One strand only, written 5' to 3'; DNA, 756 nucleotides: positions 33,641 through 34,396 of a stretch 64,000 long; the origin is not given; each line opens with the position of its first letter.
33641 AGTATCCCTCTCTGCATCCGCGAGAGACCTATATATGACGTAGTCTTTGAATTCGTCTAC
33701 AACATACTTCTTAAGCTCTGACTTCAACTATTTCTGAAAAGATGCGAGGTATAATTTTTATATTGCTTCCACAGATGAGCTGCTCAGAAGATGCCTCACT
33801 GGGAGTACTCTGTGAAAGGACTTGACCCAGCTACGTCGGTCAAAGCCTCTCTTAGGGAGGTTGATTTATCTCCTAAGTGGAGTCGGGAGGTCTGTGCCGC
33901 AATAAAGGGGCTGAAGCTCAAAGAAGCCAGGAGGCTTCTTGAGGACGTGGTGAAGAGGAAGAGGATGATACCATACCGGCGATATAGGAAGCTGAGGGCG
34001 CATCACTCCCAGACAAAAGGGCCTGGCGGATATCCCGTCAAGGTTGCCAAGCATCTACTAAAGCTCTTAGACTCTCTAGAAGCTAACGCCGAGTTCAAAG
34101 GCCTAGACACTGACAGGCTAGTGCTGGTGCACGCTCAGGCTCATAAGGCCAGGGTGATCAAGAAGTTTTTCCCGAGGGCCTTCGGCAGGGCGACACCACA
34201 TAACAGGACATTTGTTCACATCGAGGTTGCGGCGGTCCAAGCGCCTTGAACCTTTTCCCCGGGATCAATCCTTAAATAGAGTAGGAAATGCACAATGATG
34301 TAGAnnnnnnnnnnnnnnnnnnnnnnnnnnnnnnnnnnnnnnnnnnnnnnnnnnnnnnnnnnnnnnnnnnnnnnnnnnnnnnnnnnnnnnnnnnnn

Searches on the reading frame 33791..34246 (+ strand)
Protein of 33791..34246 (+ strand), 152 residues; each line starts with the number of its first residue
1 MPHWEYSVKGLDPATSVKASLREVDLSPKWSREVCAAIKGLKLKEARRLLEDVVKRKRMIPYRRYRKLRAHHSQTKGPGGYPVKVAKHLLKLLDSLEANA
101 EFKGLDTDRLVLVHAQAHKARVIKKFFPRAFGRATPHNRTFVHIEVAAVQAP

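Call 48: find_encoding_contigs(protein=window:33791-34246:+, flank=10000, max_places=1)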
Protein window:33791-34246:+ (152 aa): 4 contigs read that carry it; 1 place shown.
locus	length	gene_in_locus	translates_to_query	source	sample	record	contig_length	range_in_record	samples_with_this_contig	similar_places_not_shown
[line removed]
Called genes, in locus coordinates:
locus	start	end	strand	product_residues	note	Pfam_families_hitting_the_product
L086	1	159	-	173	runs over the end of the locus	PF00252:Ribosomal_L16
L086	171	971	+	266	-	PF01381:HTH_3, PF13560:HTH_31 (faint)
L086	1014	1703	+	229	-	PF01904:DUF72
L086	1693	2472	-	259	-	PF01978:TrmB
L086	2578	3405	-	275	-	PF00459:Inositol_P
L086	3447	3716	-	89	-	-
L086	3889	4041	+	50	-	-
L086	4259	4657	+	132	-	PF02675:AdoMet_dc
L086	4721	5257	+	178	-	PF22769:DCD, PF00692:dUTPase (weak)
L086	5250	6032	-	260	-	PF23023:Anti-Pycsar_Apyc1, PF00753:Lactamase_B, PF12706:Lactamase_B_2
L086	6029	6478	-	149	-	PF01967:MoaC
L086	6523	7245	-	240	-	PF13085:Fer2_3, PF13187:Fer4_9 (faint), PF13183:Fer4_8, PF13237:Fer4_10, PF12838:Fer4_7 (weak), PF13534:Fer4_17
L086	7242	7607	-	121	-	-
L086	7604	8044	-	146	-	PF01127:Sdh_cyt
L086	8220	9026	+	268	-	PF00970:FAD_binding_6, PF00175:NAD_binding_1 (weak)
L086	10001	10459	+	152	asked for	PF00237:Ribosomal_L22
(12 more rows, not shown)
